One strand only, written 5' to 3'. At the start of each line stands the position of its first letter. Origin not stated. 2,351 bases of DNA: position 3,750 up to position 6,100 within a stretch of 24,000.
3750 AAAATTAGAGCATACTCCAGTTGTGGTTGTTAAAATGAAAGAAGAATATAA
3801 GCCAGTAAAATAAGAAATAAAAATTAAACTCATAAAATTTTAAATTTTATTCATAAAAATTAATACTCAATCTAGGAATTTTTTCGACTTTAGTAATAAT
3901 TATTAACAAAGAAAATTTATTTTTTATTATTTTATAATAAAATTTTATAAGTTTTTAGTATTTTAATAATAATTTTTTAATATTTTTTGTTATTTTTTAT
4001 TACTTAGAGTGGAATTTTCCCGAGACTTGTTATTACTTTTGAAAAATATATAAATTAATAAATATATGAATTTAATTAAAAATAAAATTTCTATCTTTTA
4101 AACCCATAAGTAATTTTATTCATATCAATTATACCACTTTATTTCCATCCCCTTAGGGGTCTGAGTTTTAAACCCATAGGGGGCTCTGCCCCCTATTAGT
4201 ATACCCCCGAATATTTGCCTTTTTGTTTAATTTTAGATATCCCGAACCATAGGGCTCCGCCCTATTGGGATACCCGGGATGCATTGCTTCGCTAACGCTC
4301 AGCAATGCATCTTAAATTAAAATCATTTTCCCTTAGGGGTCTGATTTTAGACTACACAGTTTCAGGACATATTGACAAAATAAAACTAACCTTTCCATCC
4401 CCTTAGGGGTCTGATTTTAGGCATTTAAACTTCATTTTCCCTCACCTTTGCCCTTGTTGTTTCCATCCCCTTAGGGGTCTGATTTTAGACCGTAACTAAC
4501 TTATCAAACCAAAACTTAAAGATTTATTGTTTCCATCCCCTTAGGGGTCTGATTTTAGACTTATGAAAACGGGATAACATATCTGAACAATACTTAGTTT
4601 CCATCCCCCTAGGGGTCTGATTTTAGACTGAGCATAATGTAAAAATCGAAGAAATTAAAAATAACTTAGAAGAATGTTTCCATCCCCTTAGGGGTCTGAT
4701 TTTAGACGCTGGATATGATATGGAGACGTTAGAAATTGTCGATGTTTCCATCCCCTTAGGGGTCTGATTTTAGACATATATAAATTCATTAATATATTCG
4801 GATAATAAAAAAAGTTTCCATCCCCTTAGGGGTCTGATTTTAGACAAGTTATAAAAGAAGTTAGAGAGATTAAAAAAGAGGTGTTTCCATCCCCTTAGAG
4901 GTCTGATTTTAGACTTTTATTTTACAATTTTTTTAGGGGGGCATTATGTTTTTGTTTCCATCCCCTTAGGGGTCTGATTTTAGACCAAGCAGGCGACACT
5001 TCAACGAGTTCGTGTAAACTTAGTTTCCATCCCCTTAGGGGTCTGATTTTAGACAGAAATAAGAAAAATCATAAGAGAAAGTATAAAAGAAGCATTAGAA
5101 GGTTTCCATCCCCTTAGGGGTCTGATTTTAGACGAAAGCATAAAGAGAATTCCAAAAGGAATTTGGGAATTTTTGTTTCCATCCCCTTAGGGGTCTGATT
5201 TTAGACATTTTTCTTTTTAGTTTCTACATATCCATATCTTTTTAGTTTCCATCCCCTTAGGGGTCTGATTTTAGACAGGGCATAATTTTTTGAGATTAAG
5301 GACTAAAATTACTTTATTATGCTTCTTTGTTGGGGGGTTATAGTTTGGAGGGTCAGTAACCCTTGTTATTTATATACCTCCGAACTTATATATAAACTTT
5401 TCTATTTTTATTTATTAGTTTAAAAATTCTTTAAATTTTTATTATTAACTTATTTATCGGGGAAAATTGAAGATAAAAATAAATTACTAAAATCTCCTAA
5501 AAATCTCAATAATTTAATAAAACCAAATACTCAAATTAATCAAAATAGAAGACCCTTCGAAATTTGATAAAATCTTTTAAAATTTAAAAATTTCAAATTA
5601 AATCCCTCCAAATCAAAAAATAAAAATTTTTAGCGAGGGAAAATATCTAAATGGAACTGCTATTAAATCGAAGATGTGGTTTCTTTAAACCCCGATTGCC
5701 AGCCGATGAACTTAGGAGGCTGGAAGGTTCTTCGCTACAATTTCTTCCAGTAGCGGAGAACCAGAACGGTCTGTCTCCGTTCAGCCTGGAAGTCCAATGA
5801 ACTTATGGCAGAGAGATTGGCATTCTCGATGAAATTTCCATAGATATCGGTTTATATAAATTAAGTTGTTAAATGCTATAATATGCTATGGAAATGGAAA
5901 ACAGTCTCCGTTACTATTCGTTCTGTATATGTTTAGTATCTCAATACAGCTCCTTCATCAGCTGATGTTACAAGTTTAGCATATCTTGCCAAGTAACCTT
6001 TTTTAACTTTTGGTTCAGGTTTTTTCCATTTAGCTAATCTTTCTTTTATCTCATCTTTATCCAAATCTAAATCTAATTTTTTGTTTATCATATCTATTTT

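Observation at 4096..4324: The trailer of array A is a 150-nt pseudo-spacer holding two hairpin elements and a third palindrome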

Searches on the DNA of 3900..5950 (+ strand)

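Call 39: search_rna_families(source=window, start=3900, end=5950, threshold=evalue, max_evalue=1)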
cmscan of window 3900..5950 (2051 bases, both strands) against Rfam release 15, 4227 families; matches with E-value up to 1: 16.
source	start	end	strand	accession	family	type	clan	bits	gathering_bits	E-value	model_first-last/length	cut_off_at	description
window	4597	4627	+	RF01358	CRISPR-DR39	Gene; CRISPR;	-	40.7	39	0.00021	1-31/31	no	CRISPR RNA direct repeat element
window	4459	4489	+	RF01358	CRISPR-DR39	Gene; CRISPR;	-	37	39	0.0014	1-31/31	no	CRISPR RNA direct repeat element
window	4529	4559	+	RF01358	CRISPR-DR39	Gene; CRISPR;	-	37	39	0.0014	1-31/31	no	CRISPR RNA direct repeat element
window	4676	4706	+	RF01358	CRISPR-DR39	Gene; CRISPR;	-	37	39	0.0014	1-31/31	no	CRISPR RNA direct repeat element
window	4744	4774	+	RF01358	CRISPR-DR39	Gene; CRISPR;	-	37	39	0.0014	1-31/31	no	CRISPR RNA direct repeat element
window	4814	4844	+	RF01358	CRISPR-DR39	Gene; CRISPR;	-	37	39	0.0014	1-31/31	no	CRISPR RNA direct repeat element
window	4954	4984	+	RF01358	CRISPR-DR39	Gene; CRISPR;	-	37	39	0.0014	1-31/31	no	CRISPR RNA direct repeat element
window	5023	5053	+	RF01358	CRISPR-DR39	Gene; CRISPR;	-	37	39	0.0014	1-31/31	no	CRISPR RNA direct repeat element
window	5102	5132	+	RF01358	CRISPR-DR39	Gene; CRISPR;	-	37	39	0.0014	1-31/31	no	CRISPR RNA direct repeat element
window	5175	5205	+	RF01358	CRISPR-DR39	Gene; CRISPR;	-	37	39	0.0014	1-31/31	no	CRISPR RNA direct repeat element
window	5245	5275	+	RF01358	CRISPR-DR39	Gene; CRISPR;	-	37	39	0.0014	1-31/31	no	CRISPR RNA direct repeat element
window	4391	4421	+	RF01358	CRISPR-DR39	Gene; CRISPR;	-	35.1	39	0.0039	1-31/31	no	CRISPR RNA direct repeat element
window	4141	4172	+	RF01358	CRISPR-DR39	Gene; CRISPR;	-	35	39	0.0042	1-31/31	no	CRISPR RNA direct repeat element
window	4883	4913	+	RF01358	CRISPR-DR39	Gene; CRISPR;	-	31.8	39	0.023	1-31/31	no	CRISPR RNA direct repeat element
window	4666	4735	+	RF03794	MIR5298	Gene; miRNA;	-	24.1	70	0.73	1-80/80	no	MIR5298 microRNA precursor family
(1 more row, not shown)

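Call 69: search_dna_similar(query=window:4141-4352:+, collection=phages, mode=distant, max_evalue=0.001, max_rows=10)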
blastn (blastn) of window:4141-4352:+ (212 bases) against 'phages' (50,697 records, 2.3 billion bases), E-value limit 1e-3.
No match.

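Call 70: search_dna_similar(query=window:4141-4352:+, collection=plasmids, mode=distant, max_evalue=0.001, max_rows=10)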
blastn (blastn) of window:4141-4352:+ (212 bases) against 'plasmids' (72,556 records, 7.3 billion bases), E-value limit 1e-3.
No match.
